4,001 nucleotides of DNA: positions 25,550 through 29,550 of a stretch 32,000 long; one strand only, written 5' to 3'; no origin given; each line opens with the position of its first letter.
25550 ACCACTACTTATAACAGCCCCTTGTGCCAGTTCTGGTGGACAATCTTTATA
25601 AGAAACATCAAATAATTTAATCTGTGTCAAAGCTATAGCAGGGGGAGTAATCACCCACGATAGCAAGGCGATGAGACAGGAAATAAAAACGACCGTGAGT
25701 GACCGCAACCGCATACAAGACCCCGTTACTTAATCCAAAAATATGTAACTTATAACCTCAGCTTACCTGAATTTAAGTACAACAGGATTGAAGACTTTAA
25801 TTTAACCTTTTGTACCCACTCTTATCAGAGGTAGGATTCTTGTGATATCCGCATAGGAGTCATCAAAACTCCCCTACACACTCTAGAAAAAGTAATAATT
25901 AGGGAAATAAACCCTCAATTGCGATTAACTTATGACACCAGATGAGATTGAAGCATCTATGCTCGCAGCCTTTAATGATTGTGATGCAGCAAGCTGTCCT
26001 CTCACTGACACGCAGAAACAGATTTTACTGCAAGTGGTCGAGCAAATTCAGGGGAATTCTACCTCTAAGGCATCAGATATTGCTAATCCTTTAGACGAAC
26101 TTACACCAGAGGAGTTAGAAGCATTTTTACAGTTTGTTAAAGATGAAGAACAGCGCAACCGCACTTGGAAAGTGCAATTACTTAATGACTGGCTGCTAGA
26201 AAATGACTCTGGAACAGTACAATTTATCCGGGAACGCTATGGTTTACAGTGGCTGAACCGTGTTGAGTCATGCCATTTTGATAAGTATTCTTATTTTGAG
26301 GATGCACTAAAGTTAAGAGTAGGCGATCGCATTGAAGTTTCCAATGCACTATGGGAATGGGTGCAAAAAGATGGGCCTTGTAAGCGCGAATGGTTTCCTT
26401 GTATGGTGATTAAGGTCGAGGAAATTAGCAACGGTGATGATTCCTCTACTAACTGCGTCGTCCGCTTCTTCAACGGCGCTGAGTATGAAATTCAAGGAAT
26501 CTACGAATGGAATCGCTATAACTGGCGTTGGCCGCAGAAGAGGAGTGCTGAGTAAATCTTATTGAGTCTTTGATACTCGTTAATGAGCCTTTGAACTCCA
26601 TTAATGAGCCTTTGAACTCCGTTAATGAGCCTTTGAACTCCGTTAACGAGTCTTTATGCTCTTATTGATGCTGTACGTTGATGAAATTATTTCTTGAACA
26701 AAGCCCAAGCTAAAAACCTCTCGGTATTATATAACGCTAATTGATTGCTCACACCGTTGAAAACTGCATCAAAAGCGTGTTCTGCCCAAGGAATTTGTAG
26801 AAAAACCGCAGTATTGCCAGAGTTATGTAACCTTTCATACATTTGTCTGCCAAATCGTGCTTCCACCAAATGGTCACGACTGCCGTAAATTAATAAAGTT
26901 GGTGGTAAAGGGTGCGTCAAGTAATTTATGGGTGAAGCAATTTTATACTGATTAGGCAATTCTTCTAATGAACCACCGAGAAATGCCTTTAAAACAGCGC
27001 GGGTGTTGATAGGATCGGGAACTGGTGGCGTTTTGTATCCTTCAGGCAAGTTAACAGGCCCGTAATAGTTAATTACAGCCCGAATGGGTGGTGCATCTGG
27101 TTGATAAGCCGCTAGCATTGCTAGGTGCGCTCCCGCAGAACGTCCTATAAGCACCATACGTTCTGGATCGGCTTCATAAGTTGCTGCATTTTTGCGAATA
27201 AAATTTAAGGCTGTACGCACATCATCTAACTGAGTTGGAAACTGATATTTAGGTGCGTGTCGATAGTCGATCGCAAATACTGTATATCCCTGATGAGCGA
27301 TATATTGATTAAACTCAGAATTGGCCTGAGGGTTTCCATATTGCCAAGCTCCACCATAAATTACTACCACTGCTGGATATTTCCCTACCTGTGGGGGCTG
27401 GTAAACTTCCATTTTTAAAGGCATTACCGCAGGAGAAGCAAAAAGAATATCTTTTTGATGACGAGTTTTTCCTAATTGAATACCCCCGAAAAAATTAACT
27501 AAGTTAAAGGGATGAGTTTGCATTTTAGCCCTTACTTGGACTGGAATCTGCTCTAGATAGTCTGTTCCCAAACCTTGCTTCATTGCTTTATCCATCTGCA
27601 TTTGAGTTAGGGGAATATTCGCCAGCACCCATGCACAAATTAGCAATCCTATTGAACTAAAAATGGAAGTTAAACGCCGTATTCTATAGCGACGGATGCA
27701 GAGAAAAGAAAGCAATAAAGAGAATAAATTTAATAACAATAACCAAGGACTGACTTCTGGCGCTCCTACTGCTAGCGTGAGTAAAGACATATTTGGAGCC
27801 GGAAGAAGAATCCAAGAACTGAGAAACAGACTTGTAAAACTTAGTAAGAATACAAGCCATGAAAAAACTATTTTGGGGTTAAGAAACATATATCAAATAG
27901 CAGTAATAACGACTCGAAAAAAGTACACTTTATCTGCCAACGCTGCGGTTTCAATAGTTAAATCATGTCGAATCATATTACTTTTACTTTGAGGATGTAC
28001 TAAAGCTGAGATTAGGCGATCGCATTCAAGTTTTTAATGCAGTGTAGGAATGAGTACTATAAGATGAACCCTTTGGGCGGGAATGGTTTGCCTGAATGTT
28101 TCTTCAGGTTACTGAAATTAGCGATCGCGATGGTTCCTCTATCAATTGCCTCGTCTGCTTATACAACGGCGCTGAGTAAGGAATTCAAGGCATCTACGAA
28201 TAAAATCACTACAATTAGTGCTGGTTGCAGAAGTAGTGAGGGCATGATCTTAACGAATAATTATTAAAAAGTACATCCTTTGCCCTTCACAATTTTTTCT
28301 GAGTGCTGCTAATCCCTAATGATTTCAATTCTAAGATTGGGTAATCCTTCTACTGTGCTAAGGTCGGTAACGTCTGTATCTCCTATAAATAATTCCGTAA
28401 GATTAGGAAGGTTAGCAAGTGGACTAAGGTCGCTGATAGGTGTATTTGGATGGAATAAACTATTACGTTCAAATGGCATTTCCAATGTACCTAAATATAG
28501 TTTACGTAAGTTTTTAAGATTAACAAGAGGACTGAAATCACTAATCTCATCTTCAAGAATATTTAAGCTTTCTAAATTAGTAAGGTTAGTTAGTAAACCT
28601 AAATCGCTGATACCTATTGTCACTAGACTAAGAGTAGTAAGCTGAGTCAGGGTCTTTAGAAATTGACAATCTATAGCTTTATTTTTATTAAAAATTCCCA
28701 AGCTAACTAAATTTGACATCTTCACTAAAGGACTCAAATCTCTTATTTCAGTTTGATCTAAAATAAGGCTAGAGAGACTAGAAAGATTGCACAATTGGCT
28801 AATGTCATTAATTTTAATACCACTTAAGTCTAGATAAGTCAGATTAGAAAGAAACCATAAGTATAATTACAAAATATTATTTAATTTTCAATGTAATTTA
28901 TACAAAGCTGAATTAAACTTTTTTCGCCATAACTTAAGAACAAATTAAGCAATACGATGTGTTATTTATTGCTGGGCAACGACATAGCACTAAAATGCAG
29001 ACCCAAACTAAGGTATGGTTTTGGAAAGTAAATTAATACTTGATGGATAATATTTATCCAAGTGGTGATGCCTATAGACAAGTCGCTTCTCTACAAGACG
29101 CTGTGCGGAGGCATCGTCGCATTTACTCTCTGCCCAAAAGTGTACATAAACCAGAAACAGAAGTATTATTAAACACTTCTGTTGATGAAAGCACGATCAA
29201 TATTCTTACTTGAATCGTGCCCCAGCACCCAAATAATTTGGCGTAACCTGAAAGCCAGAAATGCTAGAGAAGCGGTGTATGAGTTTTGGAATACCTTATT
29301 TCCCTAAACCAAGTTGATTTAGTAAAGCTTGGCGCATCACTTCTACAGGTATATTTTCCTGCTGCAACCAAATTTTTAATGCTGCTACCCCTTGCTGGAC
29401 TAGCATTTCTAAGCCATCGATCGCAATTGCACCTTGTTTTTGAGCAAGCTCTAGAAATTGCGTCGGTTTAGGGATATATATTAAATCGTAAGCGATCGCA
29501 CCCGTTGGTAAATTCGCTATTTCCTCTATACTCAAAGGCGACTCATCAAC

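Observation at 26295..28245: Esterase gene bracketed by a gene 3' end and a decayed second copy of the same 3' end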

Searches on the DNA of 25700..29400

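Call 37: search_rna_families(source=window, start=25700, end=29400, threshold=evalue, max_evalue=1)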
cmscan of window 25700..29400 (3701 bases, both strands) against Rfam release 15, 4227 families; matches with E-value up to 1: 1.
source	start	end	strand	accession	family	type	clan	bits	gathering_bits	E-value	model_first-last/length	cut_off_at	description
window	26557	26602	-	RF01544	TB11Cs5H3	Gene; snRNA; snoRNA; HACA-box;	-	20.4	50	0.39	1-65/65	no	Trypanosomatid snoRNA TB11Cs5H3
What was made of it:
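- Rfam gives no hit (call 37).
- Tried and rejected: Known RNA family in or around copy B: only one sub-threshold hit, to a trypanosome snoRNA model inside the 21-nt array, which is noise (call 37).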
